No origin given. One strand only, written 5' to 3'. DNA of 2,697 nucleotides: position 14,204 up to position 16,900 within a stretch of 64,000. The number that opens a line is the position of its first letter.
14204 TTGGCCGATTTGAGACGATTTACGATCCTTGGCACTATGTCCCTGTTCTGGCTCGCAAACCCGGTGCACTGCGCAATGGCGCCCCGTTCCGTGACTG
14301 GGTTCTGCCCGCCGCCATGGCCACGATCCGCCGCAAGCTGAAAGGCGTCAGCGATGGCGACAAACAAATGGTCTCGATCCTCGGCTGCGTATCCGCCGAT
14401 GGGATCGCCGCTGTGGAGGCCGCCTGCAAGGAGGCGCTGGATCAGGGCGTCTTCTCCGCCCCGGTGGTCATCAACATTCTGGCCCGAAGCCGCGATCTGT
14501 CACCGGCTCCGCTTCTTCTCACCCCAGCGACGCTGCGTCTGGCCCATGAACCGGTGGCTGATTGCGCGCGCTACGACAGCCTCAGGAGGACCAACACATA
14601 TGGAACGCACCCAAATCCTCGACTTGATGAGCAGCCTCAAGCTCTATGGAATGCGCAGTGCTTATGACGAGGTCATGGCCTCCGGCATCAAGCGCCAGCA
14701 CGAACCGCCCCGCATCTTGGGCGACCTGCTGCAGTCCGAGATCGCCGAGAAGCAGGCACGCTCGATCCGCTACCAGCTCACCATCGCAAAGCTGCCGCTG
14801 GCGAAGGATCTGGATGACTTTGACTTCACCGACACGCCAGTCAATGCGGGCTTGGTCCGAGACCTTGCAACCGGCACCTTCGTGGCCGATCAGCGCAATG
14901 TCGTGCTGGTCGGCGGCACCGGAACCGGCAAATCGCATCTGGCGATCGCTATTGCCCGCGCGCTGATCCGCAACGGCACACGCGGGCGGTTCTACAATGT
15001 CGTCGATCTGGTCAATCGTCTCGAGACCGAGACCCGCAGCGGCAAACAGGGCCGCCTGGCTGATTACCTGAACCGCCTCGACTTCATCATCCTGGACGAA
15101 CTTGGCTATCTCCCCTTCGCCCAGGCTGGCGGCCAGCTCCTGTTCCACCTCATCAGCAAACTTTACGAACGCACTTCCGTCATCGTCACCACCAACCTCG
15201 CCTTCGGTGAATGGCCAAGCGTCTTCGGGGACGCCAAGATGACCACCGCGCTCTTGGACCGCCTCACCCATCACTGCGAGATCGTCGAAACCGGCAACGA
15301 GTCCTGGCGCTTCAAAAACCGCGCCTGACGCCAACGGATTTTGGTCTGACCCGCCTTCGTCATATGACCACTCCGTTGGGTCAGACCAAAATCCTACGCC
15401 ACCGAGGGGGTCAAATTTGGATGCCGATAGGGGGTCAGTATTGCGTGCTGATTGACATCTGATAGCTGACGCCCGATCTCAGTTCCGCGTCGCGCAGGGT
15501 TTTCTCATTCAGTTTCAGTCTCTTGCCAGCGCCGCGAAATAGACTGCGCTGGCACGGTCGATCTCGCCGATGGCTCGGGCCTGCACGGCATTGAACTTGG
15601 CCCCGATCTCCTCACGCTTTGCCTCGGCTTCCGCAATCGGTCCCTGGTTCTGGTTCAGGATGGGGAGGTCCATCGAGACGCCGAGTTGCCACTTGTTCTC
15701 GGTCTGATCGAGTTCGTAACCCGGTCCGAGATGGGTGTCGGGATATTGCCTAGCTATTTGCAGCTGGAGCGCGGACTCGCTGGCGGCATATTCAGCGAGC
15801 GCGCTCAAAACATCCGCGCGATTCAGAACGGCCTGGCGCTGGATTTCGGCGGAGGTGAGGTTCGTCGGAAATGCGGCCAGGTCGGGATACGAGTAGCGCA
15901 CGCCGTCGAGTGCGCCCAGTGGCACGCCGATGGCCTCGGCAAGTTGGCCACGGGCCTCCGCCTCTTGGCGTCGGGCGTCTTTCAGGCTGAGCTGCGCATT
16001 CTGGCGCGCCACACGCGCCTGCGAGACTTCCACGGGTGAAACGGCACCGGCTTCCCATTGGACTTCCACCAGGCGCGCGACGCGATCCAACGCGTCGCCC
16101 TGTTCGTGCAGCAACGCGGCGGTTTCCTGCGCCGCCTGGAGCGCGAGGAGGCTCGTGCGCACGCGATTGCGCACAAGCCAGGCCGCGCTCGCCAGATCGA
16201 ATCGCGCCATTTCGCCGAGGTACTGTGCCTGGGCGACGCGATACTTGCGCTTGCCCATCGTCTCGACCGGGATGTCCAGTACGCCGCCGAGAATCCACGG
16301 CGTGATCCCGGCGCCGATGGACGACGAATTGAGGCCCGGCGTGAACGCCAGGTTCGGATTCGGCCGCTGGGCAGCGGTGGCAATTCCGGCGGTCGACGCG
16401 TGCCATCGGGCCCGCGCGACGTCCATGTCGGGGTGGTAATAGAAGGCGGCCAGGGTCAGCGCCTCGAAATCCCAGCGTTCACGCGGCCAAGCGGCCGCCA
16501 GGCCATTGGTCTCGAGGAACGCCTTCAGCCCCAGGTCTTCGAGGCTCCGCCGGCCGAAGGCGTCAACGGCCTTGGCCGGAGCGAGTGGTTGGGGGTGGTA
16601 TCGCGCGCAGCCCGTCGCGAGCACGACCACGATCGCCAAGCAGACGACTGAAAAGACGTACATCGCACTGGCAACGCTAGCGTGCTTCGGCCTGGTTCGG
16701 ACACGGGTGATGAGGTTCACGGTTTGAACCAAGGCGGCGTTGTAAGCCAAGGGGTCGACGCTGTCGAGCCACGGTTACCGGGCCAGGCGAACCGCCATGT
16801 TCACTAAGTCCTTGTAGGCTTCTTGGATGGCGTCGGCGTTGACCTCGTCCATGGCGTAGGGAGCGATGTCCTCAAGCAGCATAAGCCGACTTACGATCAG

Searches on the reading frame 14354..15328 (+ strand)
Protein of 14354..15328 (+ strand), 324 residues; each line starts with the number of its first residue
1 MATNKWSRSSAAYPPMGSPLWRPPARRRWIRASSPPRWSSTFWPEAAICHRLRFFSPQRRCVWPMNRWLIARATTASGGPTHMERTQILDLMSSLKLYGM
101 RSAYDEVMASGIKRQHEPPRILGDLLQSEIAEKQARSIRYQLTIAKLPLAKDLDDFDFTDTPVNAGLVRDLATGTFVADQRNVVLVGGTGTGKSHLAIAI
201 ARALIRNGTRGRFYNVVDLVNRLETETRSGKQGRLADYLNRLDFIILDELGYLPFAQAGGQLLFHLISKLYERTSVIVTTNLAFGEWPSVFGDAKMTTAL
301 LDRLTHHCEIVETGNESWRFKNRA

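Call 3: search_protein_families(library=pfam, proteins=[window:14354-15328:+], max_evalue=0.01)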
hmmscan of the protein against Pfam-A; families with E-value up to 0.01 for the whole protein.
window:14354-15328:+ (324 aa): 7 families
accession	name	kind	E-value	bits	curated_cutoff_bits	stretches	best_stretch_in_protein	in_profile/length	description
PF01695.23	IstB_IS21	-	1.3e-75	254.5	24.1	1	92-323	3-235/238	IstB-like ATP binding protein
PF00308.24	Bac_DnaA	-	3e-05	24.7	23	1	183-280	37-136/162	Bacterial DnaA ATPAse domain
PF13191.12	AAA_16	-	0.00019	22.4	32.6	1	179-258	23-113/167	AAA ATPase domain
PF04851.21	ResIII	-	0.00047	20.6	22.5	1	178-218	21-61/164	Type III restriction enzyme, res subunit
PF05729.18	NACHT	-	0.0032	17.7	26.7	0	182-239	2-58/167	NACHT domain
PF02562.22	PhoH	-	0.0057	16.6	27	0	181-220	20-59/205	PhoH-like protein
PF00004.35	AAA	-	0.0091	16.9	21.2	0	183-281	1-109/131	ATPase family associated with various cellular activities (AAA)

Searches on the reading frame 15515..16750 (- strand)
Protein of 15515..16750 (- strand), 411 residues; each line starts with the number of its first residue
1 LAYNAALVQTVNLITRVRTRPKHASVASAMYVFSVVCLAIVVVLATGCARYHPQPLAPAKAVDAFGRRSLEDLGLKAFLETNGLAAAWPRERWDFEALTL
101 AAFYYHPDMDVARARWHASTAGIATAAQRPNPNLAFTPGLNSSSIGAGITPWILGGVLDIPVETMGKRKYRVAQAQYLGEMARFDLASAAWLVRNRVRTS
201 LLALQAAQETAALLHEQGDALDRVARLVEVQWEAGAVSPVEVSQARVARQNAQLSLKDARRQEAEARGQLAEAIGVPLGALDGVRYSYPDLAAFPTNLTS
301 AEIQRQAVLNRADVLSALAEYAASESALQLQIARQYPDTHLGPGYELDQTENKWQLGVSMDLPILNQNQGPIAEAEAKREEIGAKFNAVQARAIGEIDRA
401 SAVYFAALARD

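Call 47: search_protein_families(library=pfam, proteins=[window:15515-16750:-], max_evalue=0.0001)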
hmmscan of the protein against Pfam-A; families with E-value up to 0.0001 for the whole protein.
window:15515-16750:- (411 aa): 1 family
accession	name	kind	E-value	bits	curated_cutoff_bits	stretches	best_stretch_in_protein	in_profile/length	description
PF02321.23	OEP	-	2.5e-26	93.1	22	2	105-275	11-187/187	Outer membrane efflux protein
